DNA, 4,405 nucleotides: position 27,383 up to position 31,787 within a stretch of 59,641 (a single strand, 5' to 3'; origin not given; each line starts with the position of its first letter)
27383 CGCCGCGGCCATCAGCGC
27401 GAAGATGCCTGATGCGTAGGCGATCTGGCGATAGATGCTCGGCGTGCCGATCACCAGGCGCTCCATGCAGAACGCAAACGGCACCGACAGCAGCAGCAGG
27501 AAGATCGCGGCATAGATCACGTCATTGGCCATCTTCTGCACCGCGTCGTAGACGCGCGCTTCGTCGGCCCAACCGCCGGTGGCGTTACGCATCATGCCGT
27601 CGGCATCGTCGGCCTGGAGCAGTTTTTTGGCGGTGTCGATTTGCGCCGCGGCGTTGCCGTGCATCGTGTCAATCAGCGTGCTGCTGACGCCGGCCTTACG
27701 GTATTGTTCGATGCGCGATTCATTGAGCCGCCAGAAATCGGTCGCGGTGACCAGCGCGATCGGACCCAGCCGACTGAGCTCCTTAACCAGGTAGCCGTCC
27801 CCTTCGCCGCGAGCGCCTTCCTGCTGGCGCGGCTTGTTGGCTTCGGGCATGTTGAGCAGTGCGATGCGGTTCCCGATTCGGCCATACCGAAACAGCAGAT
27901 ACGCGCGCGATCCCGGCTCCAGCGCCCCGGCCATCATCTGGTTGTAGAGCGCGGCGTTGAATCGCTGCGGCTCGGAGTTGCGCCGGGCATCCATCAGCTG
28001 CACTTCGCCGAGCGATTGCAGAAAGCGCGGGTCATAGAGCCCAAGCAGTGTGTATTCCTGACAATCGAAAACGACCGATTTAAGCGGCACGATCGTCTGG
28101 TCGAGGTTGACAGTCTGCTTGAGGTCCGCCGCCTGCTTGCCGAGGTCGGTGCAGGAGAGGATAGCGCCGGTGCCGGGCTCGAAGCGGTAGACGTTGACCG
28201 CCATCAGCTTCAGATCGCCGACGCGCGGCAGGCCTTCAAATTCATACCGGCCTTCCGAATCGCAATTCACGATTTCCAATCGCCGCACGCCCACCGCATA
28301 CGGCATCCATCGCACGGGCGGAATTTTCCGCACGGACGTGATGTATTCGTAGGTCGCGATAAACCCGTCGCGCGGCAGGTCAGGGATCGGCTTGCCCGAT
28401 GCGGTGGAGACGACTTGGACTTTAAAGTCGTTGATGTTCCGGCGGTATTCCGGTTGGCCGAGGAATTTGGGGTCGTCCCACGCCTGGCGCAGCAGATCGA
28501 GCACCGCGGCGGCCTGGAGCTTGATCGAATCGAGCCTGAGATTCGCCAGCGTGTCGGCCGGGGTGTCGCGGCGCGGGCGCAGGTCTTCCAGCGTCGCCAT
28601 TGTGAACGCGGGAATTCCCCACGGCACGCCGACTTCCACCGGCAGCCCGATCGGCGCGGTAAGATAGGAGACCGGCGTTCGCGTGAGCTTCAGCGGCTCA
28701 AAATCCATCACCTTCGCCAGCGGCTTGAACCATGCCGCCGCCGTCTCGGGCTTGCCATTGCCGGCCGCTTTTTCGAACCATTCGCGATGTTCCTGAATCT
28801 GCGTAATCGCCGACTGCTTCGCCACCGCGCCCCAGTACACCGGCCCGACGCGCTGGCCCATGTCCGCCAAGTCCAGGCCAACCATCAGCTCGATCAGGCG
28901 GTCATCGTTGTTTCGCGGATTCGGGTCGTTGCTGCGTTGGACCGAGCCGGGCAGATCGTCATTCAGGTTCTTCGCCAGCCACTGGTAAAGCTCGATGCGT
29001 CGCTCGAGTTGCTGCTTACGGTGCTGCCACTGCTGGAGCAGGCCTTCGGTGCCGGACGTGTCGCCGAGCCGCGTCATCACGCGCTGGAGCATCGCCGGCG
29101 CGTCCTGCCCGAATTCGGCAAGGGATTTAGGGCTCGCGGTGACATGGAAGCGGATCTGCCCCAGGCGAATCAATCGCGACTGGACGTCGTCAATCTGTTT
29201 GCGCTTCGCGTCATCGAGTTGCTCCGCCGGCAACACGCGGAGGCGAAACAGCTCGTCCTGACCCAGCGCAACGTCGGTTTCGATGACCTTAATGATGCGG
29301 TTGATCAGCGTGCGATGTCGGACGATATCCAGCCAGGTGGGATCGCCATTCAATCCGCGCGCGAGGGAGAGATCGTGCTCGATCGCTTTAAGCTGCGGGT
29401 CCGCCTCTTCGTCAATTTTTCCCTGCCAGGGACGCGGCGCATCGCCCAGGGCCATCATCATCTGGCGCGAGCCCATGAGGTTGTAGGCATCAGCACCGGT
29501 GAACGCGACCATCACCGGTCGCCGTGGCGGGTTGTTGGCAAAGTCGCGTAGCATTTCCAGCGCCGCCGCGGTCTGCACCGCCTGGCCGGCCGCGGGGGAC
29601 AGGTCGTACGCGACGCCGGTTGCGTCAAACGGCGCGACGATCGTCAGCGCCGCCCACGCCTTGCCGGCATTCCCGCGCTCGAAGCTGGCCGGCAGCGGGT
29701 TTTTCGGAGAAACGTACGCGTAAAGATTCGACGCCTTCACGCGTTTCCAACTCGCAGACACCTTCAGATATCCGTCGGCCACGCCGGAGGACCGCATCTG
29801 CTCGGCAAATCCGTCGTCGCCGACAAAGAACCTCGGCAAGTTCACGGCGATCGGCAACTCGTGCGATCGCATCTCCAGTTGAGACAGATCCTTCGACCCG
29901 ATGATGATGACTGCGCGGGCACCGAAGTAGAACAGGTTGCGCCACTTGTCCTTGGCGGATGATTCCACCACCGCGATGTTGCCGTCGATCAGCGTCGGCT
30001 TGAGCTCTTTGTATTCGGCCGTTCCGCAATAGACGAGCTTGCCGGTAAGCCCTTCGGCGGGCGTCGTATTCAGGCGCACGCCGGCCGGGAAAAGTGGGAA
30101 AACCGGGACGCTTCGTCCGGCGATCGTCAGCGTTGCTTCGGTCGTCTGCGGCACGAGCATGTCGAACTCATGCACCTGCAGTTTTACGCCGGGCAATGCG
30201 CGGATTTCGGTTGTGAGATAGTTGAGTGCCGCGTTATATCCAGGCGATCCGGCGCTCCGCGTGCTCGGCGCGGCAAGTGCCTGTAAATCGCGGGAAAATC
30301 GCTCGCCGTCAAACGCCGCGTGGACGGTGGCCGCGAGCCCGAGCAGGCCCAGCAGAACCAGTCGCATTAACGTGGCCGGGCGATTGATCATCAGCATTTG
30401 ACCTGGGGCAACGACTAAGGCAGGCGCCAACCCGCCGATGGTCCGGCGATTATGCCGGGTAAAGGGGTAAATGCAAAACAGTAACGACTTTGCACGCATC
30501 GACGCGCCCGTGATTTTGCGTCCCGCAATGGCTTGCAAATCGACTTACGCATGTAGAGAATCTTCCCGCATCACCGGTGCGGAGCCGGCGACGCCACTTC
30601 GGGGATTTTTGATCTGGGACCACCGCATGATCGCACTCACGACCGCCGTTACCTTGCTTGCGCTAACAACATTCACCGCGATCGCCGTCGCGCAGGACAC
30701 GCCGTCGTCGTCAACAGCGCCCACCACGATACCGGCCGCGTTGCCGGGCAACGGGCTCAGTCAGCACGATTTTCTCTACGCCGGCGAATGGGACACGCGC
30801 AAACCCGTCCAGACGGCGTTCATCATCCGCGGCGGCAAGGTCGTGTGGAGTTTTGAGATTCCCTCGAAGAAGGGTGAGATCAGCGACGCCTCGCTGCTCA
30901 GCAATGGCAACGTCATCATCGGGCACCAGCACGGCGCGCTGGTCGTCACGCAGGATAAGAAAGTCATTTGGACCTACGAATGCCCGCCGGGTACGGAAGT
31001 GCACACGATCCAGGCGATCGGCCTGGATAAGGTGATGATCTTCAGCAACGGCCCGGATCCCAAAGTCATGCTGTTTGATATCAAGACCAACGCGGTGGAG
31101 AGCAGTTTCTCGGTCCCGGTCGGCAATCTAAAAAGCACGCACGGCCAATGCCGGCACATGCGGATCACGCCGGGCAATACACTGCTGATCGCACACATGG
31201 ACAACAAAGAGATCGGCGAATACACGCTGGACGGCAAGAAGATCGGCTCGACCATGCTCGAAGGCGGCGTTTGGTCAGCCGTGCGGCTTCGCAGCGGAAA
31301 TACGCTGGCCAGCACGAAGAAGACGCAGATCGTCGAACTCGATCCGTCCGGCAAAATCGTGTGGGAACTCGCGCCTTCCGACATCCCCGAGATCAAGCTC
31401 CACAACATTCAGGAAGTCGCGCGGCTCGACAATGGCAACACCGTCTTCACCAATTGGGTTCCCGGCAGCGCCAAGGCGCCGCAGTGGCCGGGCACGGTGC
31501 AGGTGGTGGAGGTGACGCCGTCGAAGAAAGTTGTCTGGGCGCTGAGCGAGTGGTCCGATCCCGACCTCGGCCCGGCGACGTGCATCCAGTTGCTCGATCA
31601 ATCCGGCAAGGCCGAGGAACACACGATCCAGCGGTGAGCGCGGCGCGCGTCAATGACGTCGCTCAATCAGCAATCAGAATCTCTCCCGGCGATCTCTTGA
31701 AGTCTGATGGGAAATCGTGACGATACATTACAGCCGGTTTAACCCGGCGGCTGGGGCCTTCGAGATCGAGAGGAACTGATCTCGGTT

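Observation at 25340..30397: Giant fused double-FtsX permease whose PA/M28-like ectodomain seems to have lost the metal-ligand motifs (pseudo-peptidase, TfR/PSMA-like topology)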

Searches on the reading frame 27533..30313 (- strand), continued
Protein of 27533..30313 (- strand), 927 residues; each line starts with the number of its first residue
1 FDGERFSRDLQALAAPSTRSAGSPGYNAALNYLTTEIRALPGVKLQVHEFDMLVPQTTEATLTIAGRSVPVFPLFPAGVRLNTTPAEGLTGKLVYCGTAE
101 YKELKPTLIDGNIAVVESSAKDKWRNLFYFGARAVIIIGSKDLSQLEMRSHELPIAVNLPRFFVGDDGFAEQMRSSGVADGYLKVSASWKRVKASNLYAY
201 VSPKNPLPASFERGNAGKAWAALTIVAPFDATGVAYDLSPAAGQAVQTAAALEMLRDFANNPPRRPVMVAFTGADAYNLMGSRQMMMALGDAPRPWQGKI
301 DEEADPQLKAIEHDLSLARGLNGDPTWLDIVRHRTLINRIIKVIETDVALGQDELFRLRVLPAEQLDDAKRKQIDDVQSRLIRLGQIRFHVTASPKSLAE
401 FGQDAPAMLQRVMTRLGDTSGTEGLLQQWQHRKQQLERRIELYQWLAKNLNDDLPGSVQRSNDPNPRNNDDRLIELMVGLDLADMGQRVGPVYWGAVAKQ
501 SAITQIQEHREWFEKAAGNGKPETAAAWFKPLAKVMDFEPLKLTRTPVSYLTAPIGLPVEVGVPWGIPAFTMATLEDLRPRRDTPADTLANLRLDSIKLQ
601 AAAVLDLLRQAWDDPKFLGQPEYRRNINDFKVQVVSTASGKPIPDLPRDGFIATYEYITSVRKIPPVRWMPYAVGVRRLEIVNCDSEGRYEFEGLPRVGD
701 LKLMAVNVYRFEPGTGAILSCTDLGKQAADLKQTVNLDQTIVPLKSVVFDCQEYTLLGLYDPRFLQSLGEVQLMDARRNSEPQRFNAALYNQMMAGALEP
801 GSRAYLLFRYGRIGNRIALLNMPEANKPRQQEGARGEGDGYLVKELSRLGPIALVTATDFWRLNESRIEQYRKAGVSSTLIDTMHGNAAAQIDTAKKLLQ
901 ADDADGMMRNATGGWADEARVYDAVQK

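Call 41: fold_search(model_id=the predicted structure, library=pdb)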
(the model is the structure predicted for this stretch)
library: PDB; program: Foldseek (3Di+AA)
matches with E <= 10: 651; with E <= 0.001: 103
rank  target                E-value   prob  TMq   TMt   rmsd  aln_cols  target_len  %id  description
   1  2ek8                  4.0e-19  1.00  0.27  0.53  10.8       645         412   14  Aminopeptidase from Aneurinibacillus sp. strain AM-1 (released 2008-03-25)
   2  6hc6_A                9.0e-18  1.00  0.30  0.61  10.2       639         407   13  The structure of BSAP, a zinc aminopeptidase from Bacillus subtilis (released 2019-08-28)
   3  6hc6_C                3.0e-17  1.00  0.31  0.63   9.9       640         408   13  The structure of BSAP, a zinc aminopeptidase from Bacillus subtilis (released 2019-08-28)
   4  6hc7_A                5.0e-16  1.00  0.30  0.59  10.4       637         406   13  The crystal structure of BSAP, a zinc aminopeptidase from Bacillus subtilis (medium resolution) (released 2019-08-28)
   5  8ac7_A                8.6e-15  1.00  0.26  0.47  12.4       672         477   11  Structure of Pseudomonas aeruginosa aminopeptidase, PaAP (released 2023-07-12)
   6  8acg_C                9.0e-15  1.00  0.26  0.47  13.2       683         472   11  Structure of Pseudomonas aeruginosa aminopeptidase, PaAP_T E340A mutant (released 2023-07-12)
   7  8acr                  1.1e-14  1.00  0.26  0.46  12.6       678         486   11  Structure of Pseudomonas aeruginosa aminopeptidase, PaAP (released 2023-07-12)
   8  8acg_E                1.9e-14  1.00  0.25  0.47  13.1       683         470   11  Structure of Pseudomonas aeruginosa aminopeptidase, PaAP_T E340A mutant (released 2023-07-12)
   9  8ack_A                2.5e-14  1.00  0.25  0.45  12.3       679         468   11  Structure of Pseudomonas aeruginosa aminopeptidase, PaAP (released 2023-07-12)
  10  8acg_A                3.7e-14  1.00  0.26  0.48  13.4       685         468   11  Structure of Pseudomonas aeruginosa aminopeptidase, PaAP_T E340A mutant (released 2023-07-12)
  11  8acg_D                4.4e-14  1.00  0.25  0.46  13.5       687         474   12  Structure of Pseudomonas aeruginosa aminopeptidase, PaAP_T E340A mutant (released 2023-07-12)
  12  3s9l_A                4.4e-14  1.00  0.19  0.25   9.2       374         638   16  Complex between transferrin receptor 1 and transferrin with iron in the N-Lobe, cryocooled 2 (released 2011-08-10)
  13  8acg_F                5.2e-14  1.00  0.27  0.49  13.3       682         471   11  Structure of Pseudomonas aeruginosa aminopeptidase, PaAP_T E340A mutant (released 2023-07-12)
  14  3s9l_B                8.0e-14  1.00  0.18  0.25  10.3       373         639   14  Complex between transferrin receptor 1 and transferrin with iron in the N-Lobe, cryocooled 2 (released 2011-08-10)
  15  8acg_B                1.2e-13  1.00  0.26  0.49  13.1       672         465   11  Structure of Pseudomonas aeruginosa aminopeptidase, PaAP_T E340A mutant (released 2023-07-12)
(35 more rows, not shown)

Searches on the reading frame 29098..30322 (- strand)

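Call 11: search_solved_structures(query=window:29098-30322:-, max_evalue=10, show_alignments=3)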
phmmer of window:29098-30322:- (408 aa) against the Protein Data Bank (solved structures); distinct sequences matched with E-value up to 10: 0.
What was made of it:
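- Tried and rejected: Single-sequence search of aa 26-433 against PDB sequences found nothing (call 11).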

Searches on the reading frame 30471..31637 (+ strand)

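Call 7: search_protein_families(library=pfam, proteins=[window:30471-31637:+], max_evalue=0.01)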
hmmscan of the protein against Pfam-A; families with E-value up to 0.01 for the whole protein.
window:30471-31637:+ (388 aa): 2 families
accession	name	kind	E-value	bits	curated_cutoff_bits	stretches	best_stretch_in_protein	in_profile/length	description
PF22701.2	Mala_s_1-like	-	1.5e-08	35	27.5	1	147-329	11-195/195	Mal s 1 allergenic protein-like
PF13360.13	PQQ_2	-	2.6e-05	24.4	27.6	0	116-178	7-66/233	Outer membrane protein assembly factor BamB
